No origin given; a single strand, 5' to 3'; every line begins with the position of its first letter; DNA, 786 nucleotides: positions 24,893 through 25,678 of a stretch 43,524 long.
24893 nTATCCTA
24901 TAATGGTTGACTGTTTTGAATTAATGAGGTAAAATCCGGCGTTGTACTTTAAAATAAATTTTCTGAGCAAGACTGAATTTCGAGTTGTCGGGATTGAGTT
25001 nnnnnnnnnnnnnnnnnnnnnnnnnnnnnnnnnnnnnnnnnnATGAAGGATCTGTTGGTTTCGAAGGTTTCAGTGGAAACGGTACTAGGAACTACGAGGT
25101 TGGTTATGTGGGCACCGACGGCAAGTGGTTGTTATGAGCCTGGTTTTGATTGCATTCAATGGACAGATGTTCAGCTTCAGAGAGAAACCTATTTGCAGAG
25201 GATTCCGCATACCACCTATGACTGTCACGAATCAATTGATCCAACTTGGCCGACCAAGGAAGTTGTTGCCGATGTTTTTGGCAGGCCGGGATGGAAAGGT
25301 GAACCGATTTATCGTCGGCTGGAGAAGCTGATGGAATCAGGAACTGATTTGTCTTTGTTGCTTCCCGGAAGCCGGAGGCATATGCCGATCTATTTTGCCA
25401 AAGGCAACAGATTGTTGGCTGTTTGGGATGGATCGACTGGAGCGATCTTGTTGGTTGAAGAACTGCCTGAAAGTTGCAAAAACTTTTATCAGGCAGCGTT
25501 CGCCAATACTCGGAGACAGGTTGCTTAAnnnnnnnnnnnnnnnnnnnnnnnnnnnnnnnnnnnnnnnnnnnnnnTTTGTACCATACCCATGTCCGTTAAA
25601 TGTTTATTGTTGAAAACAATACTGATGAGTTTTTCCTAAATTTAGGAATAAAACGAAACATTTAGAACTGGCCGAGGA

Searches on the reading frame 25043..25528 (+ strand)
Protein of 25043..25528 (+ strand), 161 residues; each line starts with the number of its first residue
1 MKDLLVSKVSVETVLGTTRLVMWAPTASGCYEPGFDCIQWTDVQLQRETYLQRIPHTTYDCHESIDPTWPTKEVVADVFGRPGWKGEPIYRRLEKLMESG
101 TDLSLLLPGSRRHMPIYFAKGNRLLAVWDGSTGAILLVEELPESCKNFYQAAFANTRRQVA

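Call 9: search_protein_families(library=pfam, max_evalue=1, proteins=[window:25043-25528:+])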
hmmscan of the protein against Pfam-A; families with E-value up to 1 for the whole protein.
window:25043-25528:+ (161 aa): 1 family
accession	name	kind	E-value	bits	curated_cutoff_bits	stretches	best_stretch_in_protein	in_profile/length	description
PF18248.6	RalF_SCD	-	0.18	12.3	25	1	87-140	16-70/147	RalF C-terminal Sec-7 capping domain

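Call 10: search_protein_families(library=phrogs, max_evalue=1, proteins=[window:25043-25528:+])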
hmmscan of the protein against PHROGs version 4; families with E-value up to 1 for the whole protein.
window:25043-25528:+ (161 aa): 1 family
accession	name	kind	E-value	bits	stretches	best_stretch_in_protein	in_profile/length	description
phrog_211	-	connector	0.32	10.1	1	108-159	614-669/976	head-tail adaptor Ad2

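Call 31: search_protein_families(library=padloc, max_evalue=0.1, proteins=[window:25043-25528:+])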
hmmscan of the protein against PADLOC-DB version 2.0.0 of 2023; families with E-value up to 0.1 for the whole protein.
window:25043-25528:+ (161 aa): 0 families

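Call 32: search_protein_families(library=ncbifam, max_evalue=0.1, proteins=[window:25043-25528:+])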
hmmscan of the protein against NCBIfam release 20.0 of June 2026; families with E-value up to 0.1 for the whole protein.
window:25043-25528:+ (161 aa): 0 families

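Call 56: find_encoding_contigs(protein=window:25043-25528:+, flank=4000, max_places=6)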
Protein window:25043-25528:+ (161 aa): 4 contigs read that carry it; 2 places shown.
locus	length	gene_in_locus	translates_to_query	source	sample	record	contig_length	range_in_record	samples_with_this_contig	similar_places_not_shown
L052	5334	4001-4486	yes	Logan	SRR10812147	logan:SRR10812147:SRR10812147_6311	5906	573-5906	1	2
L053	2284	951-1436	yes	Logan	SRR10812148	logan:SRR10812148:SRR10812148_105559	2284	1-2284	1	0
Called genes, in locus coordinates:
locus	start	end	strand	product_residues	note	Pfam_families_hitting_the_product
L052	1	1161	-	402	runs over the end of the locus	PF08308:PEGA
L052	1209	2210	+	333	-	PF06723:MreB_Mbl, PF00022:Actin (weak), PF00012:HSP70, PF14450:FtsA (weak)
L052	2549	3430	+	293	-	PF03808:Glyco_tran_WecG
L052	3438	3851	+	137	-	-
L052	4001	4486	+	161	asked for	-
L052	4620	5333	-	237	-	?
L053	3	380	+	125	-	?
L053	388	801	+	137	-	-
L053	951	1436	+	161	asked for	-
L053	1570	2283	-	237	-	?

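Call 92: find_related_loci(query=window:25043-25528:+, collection=viral_contigs, flank=5000)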
Query window:25043-25528:+ (161 aa) in viral_contigs; peptide patterns used: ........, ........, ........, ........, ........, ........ (x = any residue, [..] = any of these).
1 stretches matched a pattern, but none encodes a relative of the query by tblastn (E <= 1e-3).
